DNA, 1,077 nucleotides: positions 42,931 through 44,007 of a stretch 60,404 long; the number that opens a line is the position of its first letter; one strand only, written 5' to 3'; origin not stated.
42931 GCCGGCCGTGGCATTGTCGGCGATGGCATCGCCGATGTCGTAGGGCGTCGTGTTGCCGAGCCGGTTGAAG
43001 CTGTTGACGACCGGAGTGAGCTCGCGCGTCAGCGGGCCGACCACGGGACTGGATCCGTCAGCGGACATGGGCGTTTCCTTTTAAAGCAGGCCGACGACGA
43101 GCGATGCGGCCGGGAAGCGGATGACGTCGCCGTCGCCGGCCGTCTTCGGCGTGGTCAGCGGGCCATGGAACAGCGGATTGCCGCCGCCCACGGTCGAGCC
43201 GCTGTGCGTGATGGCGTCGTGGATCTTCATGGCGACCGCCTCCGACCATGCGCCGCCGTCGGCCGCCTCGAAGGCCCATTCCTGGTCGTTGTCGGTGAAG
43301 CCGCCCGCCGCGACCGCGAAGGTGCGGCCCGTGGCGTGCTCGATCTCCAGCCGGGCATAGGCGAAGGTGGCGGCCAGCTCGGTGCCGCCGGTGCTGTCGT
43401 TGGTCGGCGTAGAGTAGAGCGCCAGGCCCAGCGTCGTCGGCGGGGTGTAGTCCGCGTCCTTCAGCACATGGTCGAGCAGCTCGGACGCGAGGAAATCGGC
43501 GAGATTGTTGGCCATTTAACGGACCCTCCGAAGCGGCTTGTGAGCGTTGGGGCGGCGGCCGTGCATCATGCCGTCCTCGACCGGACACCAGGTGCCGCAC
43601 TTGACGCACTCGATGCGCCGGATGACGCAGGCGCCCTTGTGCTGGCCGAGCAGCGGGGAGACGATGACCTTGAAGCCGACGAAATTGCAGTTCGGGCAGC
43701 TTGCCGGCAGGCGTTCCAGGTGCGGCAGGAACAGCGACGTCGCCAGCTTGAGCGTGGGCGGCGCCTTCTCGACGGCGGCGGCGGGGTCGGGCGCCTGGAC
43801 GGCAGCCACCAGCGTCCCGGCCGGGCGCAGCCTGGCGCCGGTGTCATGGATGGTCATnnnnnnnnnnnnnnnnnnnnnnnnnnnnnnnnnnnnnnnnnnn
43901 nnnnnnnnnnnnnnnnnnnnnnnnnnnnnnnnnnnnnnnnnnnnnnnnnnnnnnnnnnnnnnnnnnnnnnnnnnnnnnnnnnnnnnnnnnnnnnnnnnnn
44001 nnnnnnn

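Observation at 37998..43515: GH9-like endoglucanase, an Ig+LamG protein and two unknown proteins sit between head-completion and tail-completion genes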

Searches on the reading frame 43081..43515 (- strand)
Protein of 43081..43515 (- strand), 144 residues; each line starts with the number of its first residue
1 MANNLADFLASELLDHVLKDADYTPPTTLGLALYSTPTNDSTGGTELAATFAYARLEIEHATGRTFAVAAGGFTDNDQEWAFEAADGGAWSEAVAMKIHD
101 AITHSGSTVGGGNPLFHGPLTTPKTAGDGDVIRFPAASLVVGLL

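Call 7: search_protein_families(library=pfam, proteins=[window:43081-43515:-], max_evalue=1)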
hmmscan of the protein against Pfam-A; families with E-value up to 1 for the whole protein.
window:43081-43515:- (144 aa): 1 family
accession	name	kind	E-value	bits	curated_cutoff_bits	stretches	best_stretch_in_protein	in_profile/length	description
PF23140.1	Gp80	-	1.9e-25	90.1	27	1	5-141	2-127/128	Podophage GP4 fiber I protein gp80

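Call 8: search_protein_families(library=phrogs, proteins=[window:43081-43515:-], max_evalue=0.1)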
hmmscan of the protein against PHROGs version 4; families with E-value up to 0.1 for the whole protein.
window:43081-43515:- (144 aa): 1 family
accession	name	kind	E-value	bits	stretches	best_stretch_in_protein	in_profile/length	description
phrog_240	-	head and packaging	2.8e-09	38.1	1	1-141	59-186/200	head protein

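Call 13: search_solved_structures(query=window:43081-43515:-, max_evalue=1, show_alignments=2)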
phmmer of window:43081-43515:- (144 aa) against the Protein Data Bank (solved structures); distinct sequences matched with E-value up to 1: 2.
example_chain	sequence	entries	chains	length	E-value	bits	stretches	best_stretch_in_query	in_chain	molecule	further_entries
8jou_a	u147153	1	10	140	3.8e-05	27.2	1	10-140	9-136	Virion-associated phage protein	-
7ypx_a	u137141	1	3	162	0.28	14.6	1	51-111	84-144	tail fiber chaperone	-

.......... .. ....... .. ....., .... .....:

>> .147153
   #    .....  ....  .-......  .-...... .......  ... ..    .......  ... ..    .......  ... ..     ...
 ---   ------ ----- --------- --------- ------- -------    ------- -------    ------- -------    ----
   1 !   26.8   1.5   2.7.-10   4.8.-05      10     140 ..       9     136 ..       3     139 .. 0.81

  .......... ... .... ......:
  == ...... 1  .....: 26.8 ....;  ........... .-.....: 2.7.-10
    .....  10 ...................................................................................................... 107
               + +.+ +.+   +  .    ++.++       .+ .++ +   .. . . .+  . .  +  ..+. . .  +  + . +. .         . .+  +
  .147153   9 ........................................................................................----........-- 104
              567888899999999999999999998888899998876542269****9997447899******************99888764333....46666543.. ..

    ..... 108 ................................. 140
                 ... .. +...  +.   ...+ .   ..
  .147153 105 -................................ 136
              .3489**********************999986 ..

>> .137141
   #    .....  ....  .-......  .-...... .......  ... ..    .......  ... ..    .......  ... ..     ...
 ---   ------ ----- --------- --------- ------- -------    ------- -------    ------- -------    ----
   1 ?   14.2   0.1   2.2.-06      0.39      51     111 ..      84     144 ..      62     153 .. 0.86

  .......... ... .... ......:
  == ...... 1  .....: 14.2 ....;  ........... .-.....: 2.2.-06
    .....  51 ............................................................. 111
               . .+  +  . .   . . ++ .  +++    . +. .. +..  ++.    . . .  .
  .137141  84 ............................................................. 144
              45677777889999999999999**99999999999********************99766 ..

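Call 30: search_dna_similar(query=window:43081-43515:-, collection=phages, mode=protein, max_rows=30, max_evalue=0.001)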
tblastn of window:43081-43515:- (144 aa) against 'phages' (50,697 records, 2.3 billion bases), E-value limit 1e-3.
Records with a match: 118; places in all: 118; records where one place covers at least 80% of the query: 118.
Best place of each record, by identity: <60% 118.
By first word of the organism name: Mycobacterium 54; Ralstonia 21; Stenotrophomonas 16; Caudoviricetes 5; Burkholderia 5; Methylophilales 2; Roseobacter 2; Pseudomonas 2; Xanthomonas 2; Acidovorax 2; and 7 more.
By host as written in the record: Mycobacterium smegmatis mc2 155 32; - 13; Stenotrophomonas maltophilia 12; Mycobacterium smegmatis mc#155 11; Ralstonia pseudosolanacearum I-33 (MT061) 4; Ralstonia pseudosolanacearum I-31 (MT043) 4; Ralstonia pseudosolanacearum I-15 (MT014) 4; Ralstonia solanacearum 3; and 24 more.
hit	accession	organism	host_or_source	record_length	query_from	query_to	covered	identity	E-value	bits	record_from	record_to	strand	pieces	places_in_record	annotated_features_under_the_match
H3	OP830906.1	Methylophilales phage MEP401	Methylophilales bacterium FZCC0133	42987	5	139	94%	36.5%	5e-12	67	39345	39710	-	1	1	hypothetical protein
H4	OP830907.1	Methylophilales phage MEP402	Methylophilales bacterium FZCC0133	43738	5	139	94%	35.0%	6e-7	53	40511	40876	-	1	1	hypothetical protein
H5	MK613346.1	Roseobacter phage CRP-4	Rhodobacteraceae bacterium FZCC0023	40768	5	139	94%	34.8%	3e-8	57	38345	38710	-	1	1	hypothetical protein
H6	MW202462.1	Caudoviricetes sp.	Manatee Spring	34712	5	143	97%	33.8%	2e-12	69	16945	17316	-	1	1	hypothetical protein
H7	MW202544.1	Bacteriophage sp.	Manatee Spring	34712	5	143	97%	33.8%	2e-12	69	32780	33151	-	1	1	hypothetical protein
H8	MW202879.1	Caudoviricetes sp.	Manatee Spring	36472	3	143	98%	33.3%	2e-10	63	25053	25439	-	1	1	putative minor tail protein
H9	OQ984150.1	Phage C72C1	-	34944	5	134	90%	35.4%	4e-11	65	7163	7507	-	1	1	head protein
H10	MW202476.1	Caudoviricetes sp.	Manatee Spring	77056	1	143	99%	32.2%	7e-7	52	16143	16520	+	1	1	b-glycanase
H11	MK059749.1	Mycobacterium phage CRB2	Mycolicibacterium smegmatis mc2155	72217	1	144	100%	31.5%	8e-4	44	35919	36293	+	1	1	hypothetical protein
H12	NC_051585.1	Mycobacterium phage CRB2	Mycolicibacterium smegmatis mc2155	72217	1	144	100%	31.5%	8e-4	44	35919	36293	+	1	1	head protein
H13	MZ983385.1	Psychrobacillus phage PVJ1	Psychrobacillus sp. GC2J1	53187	5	143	97%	32.4%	2e-7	54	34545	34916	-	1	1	hypothetical protein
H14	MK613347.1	Roseobacter phage CRP-5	Rhodobacteraceae bacterium FZCC0040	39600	5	139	94%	33.1%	5e-6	50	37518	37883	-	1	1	hypothetical protein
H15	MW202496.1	Caudoviricetes sp.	Manatee Spring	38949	12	143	92%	33.3%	1e-5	49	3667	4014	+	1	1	b-glycanase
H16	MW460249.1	Pseudomonas phage Itty13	Pseudomonas aeruginosa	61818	6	144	97%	31.5%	2e-6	52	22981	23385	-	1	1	hypothetical protein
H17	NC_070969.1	Pseudomonas phage Itty13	Pseudomonas aeruginosa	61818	6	144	97%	31.5%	2e-6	52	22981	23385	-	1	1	head protein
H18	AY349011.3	Burkholderia phage Bcep22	-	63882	6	144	97%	31.5%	2e-6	51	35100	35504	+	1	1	virion-associated phage protein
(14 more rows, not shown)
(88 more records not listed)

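Call 34: get_annotated_region(hit=H18, flank=6000)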
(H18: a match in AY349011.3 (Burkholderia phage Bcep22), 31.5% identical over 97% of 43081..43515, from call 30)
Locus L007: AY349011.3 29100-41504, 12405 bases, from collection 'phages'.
description: Burkholderia phage Bcep22, complete genome.
organism: Burkholderia phage Bcep22 (NCBI taxid 2883944)
taxonomy: Viruses; Duplodnaviria; Heunggongvirae; Uroviricota; Caudoviricetes; Lessievirus; Lessievirus bcep22
host: -; source: -; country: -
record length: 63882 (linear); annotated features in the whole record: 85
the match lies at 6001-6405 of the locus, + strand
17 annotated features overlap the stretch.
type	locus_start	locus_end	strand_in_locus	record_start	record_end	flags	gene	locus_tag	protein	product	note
CDS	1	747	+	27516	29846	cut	-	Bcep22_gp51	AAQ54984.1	phage portal protein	originally annotated as gp50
CDS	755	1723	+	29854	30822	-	-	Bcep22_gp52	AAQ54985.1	hypothetical protein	originally annotated as gp51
CDS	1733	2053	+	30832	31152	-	-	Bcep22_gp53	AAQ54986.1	hypothetical protein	originally annotated as gp52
CDS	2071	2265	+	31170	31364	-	-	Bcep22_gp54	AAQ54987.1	CsrA-like regulator protein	originally annotated as gp53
CDS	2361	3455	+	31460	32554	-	-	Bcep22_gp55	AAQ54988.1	major capsid protein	originally annotated as gp54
CDS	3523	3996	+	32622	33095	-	-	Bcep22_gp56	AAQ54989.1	virion-associated phage protein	originally annotated as gp55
regulatory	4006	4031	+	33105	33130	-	-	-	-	terminator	-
CDS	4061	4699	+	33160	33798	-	-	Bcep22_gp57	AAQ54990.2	hypothetical protein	originally annotated as gp56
CDS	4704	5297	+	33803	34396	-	-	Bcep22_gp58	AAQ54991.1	virion-associated phage protein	originally annotated as gp57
CDS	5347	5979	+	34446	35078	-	-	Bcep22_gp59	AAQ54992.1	hypothetical protein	originally annotated as gp58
CDS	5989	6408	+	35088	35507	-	-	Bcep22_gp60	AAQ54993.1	virion-associated phage protein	originally annotated as gp59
CDS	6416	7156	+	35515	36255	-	-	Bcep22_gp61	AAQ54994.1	virion-associated phage protein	originally annotated as gp60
CDS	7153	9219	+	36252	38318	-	-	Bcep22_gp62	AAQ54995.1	pectin lyase-like protein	originally annotated as gp61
CDS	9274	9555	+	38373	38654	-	-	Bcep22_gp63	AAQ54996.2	virion-associated phage protein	originally annotated as gp62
CDS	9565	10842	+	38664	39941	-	-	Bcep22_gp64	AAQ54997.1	phage tail fiber protein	originally annotated as gp63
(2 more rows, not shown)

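Call 35: get_annotated_region(hit=H12, flank=6000)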
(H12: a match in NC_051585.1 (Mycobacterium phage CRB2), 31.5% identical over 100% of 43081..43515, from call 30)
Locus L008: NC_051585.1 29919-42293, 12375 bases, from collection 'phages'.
description: Mycobacterium phage CRB2, complete genome.
organism: Mycobacterium phage CRB2 (NCBI taxid 2483623)
taxonomy: Viruses; Duplodnaviria; Heunggongvirae; Uroviricota; Caudoviricetes; Bclasvirinae; Quesadillavirus; Quesadillavirus CRB2
host: Mycolicibacterium smegmatis mc2155; source: -; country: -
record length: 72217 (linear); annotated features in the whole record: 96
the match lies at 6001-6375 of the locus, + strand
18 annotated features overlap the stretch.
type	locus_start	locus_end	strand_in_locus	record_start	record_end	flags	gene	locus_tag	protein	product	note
CDS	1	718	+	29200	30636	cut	-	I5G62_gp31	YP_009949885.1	minor tail protein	-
CDS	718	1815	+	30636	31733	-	-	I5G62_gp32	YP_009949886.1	minor tail protein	-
CDS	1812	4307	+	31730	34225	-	-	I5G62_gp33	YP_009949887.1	minor tail protein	-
CDS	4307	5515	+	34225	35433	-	-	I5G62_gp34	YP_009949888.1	hypothetical protein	gp34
CDS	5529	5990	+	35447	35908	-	-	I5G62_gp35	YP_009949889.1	hypothetical protein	gp35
CDS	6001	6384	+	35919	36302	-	-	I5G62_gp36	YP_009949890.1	head protein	gp36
CDS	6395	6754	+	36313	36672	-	-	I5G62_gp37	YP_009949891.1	hypothetical protein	gp37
CDS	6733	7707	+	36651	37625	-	-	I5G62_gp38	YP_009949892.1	hypothetical protein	gp38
CDS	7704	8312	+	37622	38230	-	-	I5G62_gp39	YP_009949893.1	hypothetical protein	gp39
CDS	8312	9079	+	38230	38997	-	-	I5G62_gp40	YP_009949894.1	hypothetical protein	gp40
CDS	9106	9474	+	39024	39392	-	-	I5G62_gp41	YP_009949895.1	hypothetical protein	gp41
CDS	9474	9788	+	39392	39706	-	-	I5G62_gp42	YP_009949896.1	hypothetical protein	gp42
CDS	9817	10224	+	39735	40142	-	-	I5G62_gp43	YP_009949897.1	tail fiber protein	gp43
CDS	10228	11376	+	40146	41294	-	-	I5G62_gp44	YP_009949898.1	minor tail protein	gp44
CDS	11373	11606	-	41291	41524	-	-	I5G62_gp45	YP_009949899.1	hypothetical protein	gp45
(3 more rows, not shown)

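Call 51: get_annotated_region(hit=H10, flank=7000)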
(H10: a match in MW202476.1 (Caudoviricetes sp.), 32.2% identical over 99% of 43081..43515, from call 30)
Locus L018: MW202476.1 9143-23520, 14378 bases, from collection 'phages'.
description: Siphoviridae sp. isolate cta39025, complete genome.
organism: Caudoviricetes sp. (NCBI taxid 2832643)
taxonomy: Viruses; Duplodnaviria; Heunggongvirae; Uroviricota; Caudoviricetes
host: -; source: Manatee Spring; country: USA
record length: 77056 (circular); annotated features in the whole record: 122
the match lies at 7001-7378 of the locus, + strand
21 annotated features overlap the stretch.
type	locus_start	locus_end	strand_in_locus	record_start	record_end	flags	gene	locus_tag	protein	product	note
CDS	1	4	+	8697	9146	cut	-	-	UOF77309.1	hypothetical protein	-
CDS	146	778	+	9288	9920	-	-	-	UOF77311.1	hypothetical protein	-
CDS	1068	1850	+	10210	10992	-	-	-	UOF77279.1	long tail fiber proximal subunit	-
CDS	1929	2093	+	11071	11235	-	-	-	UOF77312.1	hypothetical protein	-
CDS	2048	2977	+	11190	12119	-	-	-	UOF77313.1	hypothetical protein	-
CDS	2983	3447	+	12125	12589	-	-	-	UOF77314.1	ubiquinol oxidase subunit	-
CDS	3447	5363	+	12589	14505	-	-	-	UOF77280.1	putative tail fiber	-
CDS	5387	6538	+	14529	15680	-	-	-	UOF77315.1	hypothetical protein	-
CDS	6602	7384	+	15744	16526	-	-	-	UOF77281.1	b-glycanase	-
CDS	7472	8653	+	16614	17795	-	-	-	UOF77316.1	hypothetical protein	-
CDS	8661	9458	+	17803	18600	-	-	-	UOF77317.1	hypothetical protein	-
CDS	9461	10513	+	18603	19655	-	-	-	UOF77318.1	hypothetical protein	-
CDS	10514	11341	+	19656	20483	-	-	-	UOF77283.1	carbohydrate esterase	-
CDS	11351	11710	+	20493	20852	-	-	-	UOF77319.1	hypothetical protein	-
CDS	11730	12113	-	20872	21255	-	-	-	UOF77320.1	molybdenum cofactor synthesis C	-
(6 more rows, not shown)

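Call 52: get_annotated_region(hit=H5, flank=6000)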
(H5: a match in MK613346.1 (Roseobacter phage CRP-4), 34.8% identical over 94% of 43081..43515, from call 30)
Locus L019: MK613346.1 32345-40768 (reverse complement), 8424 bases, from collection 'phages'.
description: Roseobacter phage CRP-4, complete genome.
organism: Roseobacter phage CRP-4 (NCBI taxid 2559283)
taxonomy: Viruses; Duplodnaviria; Heunggongvirae; Uroviricota; Caudoviricetes; Zobellviridae; Cobavirinae; Veravirus
host: Rhodobacteraceae bacterium FZCC0023; source: East Sea of China; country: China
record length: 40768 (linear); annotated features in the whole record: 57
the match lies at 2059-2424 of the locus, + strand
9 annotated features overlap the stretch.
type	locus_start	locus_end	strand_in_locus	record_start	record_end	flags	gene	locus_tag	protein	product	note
CDS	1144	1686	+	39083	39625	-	-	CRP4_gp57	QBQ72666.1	hypothetical protein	-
CDS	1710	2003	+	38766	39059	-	-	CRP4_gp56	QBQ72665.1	putative structural protein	-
CDS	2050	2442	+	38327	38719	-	-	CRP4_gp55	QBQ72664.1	hypothetical protein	-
CDS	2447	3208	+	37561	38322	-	-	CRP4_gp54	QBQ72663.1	hypothetical protein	-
CDS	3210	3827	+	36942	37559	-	-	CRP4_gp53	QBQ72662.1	putative fiber protein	-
CDS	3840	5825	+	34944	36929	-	-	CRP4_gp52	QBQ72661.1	hypothetical protein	-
CDS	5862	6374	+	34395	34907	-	-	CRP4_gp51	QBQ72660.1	hypothetical protein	-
CDS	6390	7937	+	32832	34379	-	-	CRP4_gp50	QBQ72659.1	terminase large subunit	-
CDS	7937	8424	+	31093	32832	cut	-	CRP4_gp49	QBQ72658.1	putative portal protein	-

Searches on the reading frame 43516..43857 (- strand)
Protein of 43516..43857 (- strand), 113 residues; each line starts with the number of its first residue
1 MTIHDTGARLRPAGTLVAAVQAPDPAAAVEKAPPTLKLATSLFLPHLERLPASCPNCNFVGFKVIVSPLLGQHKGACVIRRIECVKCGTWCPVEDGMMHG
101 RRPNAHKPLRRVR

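Call 10: search_protein_families(library=pfam, proteins=[window:43516-43857:-], max_evalue=0.01)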
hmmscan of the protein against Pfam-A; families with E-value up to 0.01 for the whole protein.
window:43516-43857:- (113 aa): 1 family
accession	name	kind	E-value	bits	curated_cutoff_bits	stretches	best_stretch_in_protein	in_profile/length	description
PF22811.2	Zn_ribbon_NrdR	-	0.0075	16.6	27.2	0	54-88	3-35/42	Transcriptional repressor NrdR-like, N-terminal domain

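Call 39: search_protein_families(library=phrogs, proteins=[window:43516-43857:-], max_evalue=0.01)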
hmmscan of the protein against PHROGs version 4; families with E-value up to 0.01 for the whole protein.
window:43516-43857:- (113 aa): 0 families
